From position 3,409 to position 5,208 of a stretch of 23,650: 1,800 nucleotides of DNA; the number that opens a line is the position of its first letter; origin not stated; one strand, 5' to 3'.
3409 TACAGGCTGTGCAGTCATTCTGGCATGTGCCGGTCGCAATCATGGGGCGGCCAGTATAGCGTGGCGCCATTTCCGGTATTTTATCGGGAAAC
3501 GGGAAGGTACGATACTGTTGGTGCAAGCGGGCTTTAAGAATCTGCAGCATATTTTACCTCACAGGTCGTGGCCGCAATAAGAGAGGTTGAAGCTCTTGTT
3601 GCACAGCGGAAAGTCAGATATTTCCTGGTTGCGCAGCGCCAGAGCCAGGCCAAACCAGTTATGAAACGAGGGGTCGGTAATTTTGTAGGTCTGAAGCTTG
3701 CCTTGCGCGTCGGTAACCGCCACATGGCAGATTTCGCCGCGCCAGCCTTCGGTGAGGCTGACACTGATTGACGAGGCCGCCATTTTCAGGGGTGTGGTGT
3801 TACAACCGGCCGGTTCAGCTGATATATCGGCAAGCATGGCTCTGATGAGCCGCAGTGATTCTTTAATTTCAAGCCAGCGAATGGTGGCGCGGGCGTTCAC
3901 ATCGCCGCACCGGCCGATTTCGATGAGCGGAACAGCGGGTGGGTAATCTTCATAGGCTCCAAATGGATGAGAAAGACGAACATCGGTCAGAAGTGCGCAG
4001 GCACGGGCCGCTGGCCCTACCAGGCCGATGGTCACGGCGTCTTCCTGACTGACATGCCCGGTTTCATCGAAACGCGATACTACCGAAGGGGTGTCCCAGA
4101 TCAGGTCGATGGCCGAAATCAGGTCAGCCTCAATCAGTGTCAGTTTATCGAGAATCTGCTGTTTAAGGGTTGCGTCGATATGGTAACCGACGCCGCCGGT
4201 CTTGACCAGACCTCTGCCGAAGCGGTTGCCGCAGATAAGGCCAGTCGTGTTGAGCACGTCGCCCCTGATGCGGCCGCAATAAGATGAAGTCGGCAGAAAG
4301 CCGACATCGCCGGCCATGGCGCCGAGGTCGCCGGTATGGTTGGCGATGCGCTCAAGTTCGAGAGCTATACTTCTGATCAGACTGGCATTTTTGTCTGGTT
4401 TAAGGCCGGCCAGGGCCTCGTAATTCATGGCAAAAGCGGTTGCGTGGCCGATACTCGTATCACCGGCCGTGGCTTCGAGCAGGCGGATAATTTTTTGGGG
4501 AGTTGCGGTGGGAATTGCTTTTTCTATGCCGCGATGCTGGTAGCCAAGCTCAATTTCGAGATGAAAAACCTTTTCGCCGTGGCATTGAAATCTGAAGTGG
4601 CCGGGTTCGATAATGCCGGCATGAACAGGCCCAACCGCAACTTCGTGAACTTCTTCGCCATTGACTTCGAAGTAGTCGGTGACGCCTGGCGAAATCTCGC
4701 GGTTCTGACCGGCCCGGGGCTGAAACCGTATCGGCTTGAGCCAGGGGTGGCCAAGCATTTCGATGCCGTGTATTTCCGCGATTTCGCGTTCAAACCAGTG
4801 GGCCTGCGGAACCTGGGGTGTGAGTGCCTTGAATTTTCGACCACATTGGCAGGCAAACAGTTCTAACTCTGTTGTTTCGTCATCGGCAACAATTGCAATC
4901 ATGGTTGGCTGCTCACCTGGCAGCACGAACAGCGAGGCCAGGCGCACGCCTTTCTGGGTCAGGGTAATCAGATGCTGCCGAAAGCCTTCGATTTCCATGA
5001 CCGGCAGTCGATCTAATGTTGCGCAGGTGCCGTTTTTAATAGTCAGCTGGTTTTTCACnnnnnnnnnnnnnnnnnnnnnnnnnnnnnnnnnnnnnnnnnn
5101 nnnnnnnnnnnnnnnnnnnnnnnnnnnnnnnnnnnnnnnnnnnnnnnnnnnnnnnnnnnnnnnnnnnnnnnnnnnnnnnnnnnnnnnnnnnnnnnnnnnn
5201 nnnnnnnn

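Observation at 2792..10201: Six-gene Hyf-type 'hydrogenase' operon whose catalytic subunit has lost the [NiFe] cysteine ligands (Ehr-type complex of unknown redox function)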

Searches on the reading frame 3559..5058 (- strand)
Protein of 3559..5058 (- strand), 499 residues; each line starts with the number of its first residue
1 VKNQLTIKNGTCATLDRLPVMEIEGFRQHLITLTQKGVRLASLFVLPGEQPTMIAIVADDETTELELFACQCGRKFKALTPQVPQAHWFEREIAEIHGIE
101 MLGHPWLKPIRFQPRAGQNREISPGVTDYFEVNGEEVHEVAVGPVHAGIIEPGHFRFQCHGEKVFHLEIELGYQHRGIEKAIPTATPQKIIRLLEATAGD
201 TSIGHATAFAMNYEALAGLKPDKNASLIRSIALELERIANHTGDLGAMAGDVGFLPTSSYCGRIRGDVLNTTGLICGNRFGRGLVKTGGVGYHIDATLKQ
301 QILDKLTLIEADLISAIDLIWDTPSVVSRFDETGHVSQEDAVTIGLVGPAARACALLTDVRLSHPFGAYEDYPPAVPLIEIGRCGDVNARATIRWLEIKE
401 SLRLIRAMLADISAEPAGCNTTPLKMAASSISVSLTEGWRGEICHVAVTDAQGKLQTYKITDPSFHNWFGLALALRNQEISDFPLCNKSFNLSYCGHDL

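Call 4: search_protein_families(library=pfam, proteins=[window:3559-5058:-])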
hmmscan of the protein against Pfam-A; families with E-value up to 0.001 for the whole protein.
window:3559-5058:- (499 aa): 2 families
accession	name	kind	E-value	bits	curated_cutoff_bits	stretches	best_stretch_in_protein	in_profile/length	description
PF00346.24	Complex1_49kDa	-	4.2e-31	108.4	24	1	251-418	1-165/271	Respiratory-chain NADH dehydrogenase, 49 Kd subunit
PF00329.25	Complex1_30kDa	-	4.6e-06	27.7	22.5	1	74-111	67-104/124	Respiratory-chain NADH dehydrogenase, 30 Kd subunit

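Call 5: search_protein_families(library=ncbifam, proteins=[window:3559-5058:-])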
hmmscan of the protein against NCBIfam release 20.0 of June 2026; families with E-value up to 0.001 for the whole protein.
window:3559-5058:- (499 aa): 8 families
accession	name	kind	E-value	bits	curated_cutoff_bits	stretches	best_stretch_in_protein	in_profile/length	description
NF004739.1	PRK06075.1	equivalog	9.1e-49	166.2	360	1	139-424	2-284/384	NADH-quinone oxidoreductase subunit D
NF009808.0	PRK13292.1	equivalog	8.7e-41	139.6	1156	1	124-412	394-679/791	NADH-quinone oxidoreductase subunit B/C/D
TIGR01962.1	NuoD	equivalog_domain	1.2e-37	129.8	459.35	1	141-417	6-279/386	NADH dehydrogenase (quinone) subunit D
NF040602.1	F420_dehyd_FpoD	exception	3.5e-34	118.4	600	1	140-483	10-356/372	F420H2 dehydrogenase subunit FpoD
NF008974.0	PRK12322.1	equivalog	3.9e-33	114.9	522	1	139-482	8-349/366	NADH-quinone oxidoreductase subunit D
NF008728.0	PRK11742.1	equivalog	5.2e-28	97.7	840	1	140-416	217-490/598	NADH-quinone oxidoreductase subunit C/D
NF005649.0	PRK07415.1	equivalog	3.7e-25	88.8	583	1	140-416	13-287/394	NAD(P)H-quinone oxidoreductase subunit H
NF045518.1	H2_NiFeSe_large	exception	0.00049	19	780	0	153-233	14-95/485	NiFeSe hydrogenase large subunit HysA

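Call 6: search_solved_structures(query=window:3559-5058:-, show_alignments=4, max_evalue=0.001)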
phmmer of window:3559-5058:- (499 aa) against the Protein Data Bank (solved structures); distinct sequences matched with E-value up to 0.001: 54.
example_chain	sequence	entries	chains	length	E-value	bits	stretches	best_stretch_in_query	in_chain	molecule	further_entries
7z0s_E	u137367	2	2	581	1.2e-35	126.6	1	75-494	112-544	Formate hydrogenlyase subunit 5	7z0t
6cfw_L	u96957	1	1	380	7.3e-33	117.4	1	140-486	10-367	Membrane-bound hydrogenase subunit alpha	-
2fug_4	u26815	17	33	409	9.7e-27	97.2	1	136-416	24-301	NADH-quinone oxidoreductase chain 4 | NADH-QUINONE OXIDOREDUCTASE SUBUNIT 4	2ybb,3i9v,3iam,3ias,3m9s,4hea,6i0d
6hum_H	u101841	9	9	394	1.2e-22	83.8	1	140-414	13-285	NAD(P)H-quinone oxidoreductase subunit H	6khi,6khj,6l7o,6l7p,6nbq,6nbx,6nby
7q5y_B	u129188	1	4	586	1.1e-21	80.6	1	142-412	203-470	NADH-quinone oxidoreductase subunit C/D 2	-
7wfg_H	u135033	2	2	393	2.5e-19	72.8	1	132-413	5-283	NAD(P)H-quinone oxidoreductase subunit H, chloroplastic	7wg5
8qby_D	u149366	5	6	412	3.2e-19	72.4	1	142-419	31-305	NADH-quinone oxidoreductase subunit D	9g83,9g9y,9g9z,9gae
9iho_D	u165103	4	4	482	1.3e-18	70.4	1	143-409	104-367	NUCM (49 kDa) subunit of mitochondrial NADH:ubiquinone oxidoreductase (Complex I)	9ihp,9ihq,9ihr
7eu3_H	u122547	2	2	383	1.5e-18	70.2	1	142-414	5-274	NAD(P)H-quinone oxidoreductase subunit H, chloroplastic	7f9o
8e9g_D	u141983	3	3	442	8.2e-18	67.8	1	140-419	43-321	NADH-quinone oxidoreductase subunit D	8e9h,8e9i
6h8k_C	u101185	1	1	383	1.1e-17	67.4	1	143-414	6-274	NUCM protein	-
6gcs_C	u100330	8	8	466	1.4e-17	67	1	142-414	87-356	49-KDA PROTEIN (NUCM) | Subunit NUCM of NADH:Ubiquinone Oxidoreductase (Complex I) | NUCM protein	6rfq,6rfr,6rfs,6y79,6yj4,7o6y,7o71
9grx_H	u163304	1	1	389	3.2e-17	65.8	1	141-415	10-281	NAD(P)H-quinone oxidoreductase subunit H, chloroplastic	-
7zm7_C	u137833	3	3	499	4.5e-17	65.3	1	128-417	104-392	NADH-ubiquinone oxidoreductase 49 kDa subunit-like protein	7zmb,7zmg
7b0n_D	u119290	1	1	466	9.4e-17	64.3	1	142-414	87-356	NUCM protein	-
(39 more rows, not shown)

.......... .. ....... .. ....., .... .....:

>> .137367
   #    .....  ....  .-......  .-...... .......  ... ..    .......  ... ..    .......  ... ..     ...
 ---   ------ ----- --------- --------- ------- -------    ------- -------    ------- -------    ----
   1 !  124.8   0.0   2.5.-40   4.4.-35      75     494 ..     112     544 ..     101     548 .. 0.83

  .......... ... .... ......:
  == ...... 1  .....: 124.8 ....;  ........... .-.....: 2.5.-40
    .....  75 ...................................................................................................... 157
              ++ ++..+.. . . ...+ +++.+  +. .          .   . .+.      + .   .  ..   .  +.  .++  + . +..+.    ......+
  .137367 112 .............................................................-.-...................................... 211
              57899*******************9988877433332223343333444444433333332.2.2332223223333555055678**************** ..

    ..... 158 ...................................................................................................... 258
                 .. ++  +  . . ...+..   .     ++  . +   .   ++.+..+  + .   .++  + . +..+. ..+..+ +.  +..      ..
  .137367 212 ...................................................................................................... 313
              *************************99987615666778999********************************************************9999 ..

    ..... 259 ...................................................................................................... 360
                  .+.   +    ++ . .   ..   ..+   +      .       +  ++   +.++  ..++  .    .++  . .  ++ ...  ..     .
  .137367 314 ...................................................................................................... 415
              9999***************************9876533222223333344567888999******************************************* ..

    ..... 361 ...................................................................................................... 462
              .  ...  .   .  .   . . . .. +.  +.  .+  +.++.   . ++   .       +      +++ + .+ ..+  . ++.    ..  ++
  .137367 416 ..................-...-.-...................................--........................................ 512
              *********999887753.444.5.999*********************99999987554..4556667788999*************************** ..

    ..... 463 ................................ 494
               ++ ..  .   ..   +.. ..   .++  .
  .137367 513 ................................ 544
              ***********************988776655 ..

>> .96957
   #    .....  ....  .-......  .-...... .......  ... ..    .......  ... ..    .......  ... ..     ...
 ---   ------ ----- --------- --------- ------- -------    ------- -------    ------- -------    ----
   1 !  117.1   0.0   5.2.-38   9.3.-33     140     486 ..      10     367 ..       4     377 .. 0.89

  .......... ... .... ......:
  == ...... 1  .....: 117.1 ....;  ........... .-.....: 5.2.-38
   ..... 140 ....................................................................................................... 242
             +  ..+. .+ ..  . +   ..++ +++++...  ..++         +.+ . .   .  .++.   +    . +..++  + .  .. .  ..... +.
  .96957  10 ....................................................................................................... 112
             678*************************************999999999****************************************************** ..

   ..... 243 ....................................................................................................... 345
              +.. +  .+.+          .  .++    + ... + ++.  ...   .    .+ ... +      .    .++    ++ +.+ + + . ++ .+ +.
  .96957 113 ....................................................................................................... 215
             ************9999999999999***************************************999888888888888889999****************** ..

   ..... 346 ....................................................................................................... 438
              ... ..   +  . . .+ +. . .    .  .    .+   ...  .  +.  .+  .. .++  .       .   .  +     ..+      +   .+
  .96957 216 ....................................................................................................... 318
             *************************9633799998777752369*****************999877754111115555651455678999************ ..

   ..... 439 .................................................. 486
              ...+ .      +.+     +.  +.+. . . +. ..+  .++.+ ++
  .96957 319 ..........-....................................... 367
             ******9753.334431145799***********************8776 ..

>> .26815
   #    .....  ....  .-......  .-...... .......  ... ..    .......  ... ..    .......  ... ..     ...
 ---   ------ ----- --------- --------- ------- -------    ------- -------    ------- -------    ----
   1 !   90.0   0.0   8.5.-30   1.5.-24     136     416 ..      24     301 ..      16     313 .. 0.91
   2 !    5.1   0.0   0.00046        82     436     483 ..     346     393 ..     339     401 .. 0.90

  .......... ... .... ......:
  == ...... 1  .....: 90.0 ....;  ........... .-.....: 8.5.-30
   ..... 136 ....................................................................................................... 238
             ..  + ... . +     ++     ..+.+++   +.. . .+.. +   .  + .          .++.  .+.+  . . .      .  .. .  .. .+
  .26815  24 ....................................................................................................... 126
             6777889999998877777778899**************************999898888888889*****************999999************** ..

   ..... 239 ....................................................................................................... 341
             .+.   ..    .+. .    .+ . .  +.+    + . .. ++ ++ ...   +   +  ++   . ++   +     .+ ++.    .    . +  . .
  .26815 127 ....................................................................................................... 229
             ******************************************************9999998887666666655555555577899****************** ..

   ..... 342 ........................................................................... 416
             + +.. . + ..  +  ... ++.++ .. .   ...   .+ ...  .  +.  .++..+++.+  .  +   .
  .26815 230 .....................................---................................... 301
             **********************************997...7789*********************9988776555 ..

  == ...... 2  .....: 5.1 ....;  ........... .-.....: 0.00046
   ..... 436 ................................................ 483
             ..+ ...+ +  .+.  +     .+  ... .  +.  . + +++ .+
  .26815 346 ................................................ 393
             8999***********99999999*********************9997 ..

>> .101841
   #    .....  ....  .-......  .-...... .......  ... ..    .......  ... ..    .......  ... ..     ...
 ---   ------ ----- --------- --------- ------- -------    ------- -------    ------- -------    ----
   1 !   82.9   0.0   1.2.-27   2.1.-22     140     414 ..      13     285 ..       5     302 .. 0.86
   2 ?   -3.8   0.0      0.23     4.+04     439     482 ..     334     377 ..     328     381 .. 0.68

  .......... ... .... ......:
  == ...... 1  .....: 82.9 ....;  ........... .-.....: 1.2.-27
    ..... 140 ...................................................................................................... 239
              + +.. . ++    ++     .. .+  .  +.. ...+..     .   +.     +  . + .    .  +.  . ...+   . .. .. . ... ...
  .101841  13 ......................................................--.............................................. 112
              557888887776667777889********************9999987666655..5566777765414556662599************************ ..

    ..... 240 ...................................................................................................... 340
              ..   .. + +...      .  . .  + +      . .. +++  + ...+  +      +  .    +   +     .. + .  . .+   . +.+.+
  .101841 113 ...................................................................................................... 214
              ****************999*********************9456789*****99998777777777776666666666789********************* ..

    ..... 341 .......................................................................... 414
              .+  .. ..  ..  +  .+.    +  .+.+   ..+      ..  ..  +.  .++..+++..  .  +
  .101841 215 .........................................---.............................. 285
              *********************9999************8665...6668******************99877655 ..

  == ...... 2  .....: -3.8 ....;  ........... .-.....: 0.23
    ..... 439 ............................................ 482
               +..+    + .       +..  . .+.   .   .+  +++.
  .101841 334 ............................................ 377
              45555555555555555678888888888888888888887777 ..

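Call 7: find_homologous_proteins(query=window:3559-5058:-)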
Query window:3559-5058:- (499 aa): 8000 proteins with E <= 0.001 among 8000 candidates; the best 120 are listed.
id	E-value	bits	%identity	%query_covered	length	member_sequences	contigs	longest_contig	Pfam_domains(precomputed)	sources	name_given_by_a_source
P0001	0.0e+0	1151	100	100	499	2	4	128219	PF00329.26,PF00346.25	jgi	-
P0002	1.6e-272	923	79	100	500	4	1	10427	PF00329.26,PF00346.25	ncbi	-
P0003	2.4e-264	896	76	100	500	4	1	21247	PF00329.26,PF00346.25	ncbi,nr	ncbi:MAG: NADH-quinone oxidoreductase subunit C [Candidatus Riflebacteria bacterium]|nr:NADH-quinone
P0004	5.0e-262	888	80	96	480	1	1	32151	PF00329.26,PF00346.25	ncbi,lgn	-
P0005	2.0e-256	870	74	100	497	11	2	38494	PF00329.26,PF00346.25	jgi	-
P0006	3.2e-255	866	74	100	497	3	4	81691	PF00329.26,PF00346.25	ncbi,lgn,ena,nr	ncbi:MAG TPA: NADH-quinone oxidoreductase subunit C [Candidatus Rifleibacterium sp.]|nr:NADH-quinone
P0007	9.1e-254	861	74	100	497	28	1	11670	PF00329.26,PF00346.25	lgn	-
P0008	5.1e-251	852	72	100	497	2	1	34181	PF00329.26,PF00346.25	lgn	-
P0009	1.5e-250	850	73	100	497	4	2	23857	PF00329.26,PF00346.25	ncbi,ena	-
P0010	1.2e-243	828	71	100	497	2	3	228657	PF00329.26,PF00346.25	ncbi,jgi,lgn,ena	-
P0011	7.5e-240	815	70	99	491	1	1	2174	PF00329.26,PF00346.25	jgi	jgi:Ni,Fe-hydrogenase III large subunit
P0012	3.1e-237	807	71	100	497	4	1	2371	PF00329.26,PF00346.25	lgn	-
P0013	4.8e-229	779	68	100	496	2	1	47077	PF00329.26,PF00346.25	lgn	-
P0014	2.7e-219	747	65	100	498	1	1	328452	PF00329.26,PF00346.25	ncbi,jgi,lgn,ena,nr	ncbi:MAG: NADH-quinone oxidoreductase subunit C [Candidatus Riflebacteria bacterium]|nr:NADH-quinone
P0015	6.7e-219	746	64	100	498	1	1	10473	PF00329.26,PF00346.25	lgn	-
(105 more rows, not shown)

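Call 18: find_related_loci(query=A1, collection=genome_contigs, flank=10000)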
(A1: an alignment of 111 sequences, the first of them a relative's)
Query A1 (499 aa) in genome_contigs; peptide patterns used: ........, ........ (x = any residue, [..] = any of these).
600 stretches matched a pattern (row limit reached: there are more); 599 encode a relative of the query (tblastn E <= 1e-3); the best 80 are kept; 80 distinct loci.
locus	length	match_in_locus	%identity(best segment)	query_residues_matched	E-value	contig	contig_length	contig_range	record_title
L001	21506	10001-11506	52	5-499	2e-169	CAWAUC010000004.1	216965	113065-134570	MAG: uncultured delta proteobacterium isolate MFD02416.bin.1.144 genome assembly, contig: contig_11480, whole genome sho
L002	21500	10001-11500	52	6-499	4e-169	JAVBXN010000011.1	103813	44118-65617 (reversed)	MAG: Pelobacter sp. isolate GS8 160, whole genome shotgun sequence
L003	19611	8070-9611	51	7-499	3e-168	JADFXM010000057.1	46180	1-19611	MAG: Candidatus Riflebacteria bacterium isolate nDJH14bin3 nDJH14_bin3_NODE_57_length_46180_cov_73.394741, whole genome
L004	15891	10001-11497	53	7-499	6e-168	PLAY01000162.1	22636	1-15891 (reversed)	MAG: Limisphaerales bacterium isolate bog_1418 73.20111000_S2D.10_contig_247, whole genome shotgun sequence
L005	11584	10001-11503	51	7-499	1e-167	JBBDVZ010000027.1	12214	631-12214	MAG: Planctomycetaceae bacterium isolate LejiaC_61_11 Lejia_C_12055_length_12214_cov_6, whole genome shotgun sequence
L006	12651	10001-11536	52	6-499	1e-167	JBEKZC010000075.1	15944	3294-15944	MAG: Verrucomicrobiota bacterium isolate SPRUCE 68 SPRUCE_68_75, whole genome shotgun sequence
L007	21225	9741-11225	53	6-499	4e-167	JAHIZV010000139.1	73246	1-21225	MAG: Verrucomicrobia bacterium isolate Modern_marine.mb.194 Modern_marine.mb.194_k141_1393514, whole genome shotgun sequ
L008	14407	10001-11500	51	7-499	8e-167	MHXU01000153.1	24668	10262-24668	MAG: Planctomycetes bacterium GWC2_45_44 gwc2_scaffold_6133, whole genome shotgun sequence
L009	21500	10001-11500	52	1-499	9e-167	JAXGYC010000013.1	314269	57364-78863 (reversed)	MAG: Sedimentisphaerales bacterium isolate AnMBR.bin504 bin504_13, whole genome shotgun sequence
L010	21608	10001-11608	48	7-499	1e-166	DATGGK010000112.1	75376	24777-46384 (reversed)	MAG TPA_asm: Planctomycetota bacterium isolate SMAG_U9752 k141_1160808, whole genome shotgun sequence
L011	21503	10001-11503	51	5-499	5e-166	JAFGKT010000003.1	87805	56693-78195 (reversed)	MAG: Sedimentisphaerales bacterium isolate Zod_Metabat.35 k87_632837, whole genome shotgun sequence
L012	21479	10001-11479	55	5-499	2e-169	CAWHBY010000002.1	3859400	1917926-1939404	MAG: uncultured Phycisphaerae bacterium isolate MFD00905.bin.1.20 genome assembly, contig: contig_19850, whole genome sh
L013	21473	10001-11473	53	33-499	1e-165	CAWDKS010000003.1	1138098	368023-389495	MAG: uncultured Verrucomicrobiae bacterium isolate MFD09286.bin.1.254 genome assembly, contig: contig_33281, whole genom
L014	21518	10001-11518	51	1-499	1e-165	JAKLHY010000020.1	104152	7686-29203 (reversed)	MAG: Verrucomicrobia bacterium isolate RA.bin74 RA.bin74_20, whole genome shotgun sequence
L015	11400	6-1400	56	48-499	6e-164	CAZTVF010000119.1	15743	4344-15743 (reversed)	MAG TPA_asm: uncultured Planctomycetaceae bacterium isolate SRP272421_co2_511 genome assembly, contig: NODE_11859_length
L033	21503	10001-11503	50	3-499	1e-157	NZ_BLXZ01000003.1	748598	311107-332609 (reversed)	Geomonas limicola strain Red745 sequence03, whole genome shotgun sequence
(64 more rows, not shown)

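Call 25: predict_structure(alignment_id=A1)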
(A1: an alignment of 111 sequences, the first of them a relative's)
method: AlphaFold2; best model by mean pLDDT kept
length: 499 residues; sequences in the alignment: 111
mean_pLDDT: 86.5   pTM: 0.90
mean pLDDT of the five models: 86.5, 86.2, 85.6, 82.3, 82.2
residues with pLDDT >= 90: 308; 70-90: 111; 50-70: 60; < 50: 20
segments of 3 or more residues with pLDDT < 50: 109-111, 127-130, 145-152
pLDDT, mean of each block of 10 residues (from residue 1): 85 97 97 96 94 97 97 94 92 86 70 59 51 64 48 64 72 76 90 83 95 97 97 96 87 71 90 95 94 97 98 91 89 92 94 92 96 76 81 94 98 92 92 96 97 96 88 86 84 57
secondary structure, 60 per line:
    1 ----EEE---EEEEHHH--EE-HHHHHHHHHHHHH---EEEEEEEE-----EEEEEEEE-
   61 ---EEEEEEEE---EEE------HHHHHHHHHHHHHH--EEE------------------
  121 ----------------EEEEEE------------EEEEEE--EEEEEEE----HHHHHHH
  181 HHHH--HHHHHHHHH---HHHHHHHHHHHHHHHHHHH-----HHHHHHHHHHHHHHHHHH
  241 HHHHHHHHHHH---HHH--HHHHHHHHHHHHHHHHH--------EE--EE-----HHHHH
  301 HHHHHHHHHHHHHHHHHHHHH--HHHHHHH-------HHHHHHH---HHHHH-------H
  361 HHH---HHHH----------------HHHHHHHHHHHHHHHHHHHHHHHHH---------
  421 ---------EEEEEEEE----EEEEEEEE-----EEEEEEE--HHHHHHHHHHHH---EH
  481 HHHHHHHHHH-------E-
elements in order: E5-7 E11-14 H23-35 E39-46 E52-59 E64-71 E75-77 H84-97 E100-102 E137-142 E155-160 E163-169 H174-184 H187-195 H199-217 H223-251 H260-276 H296-321 H324-330 H338-344 H348-352 H360-363 H367-370 H387-411 E430-437 E442-449 E455-461 H464-475 H480-490
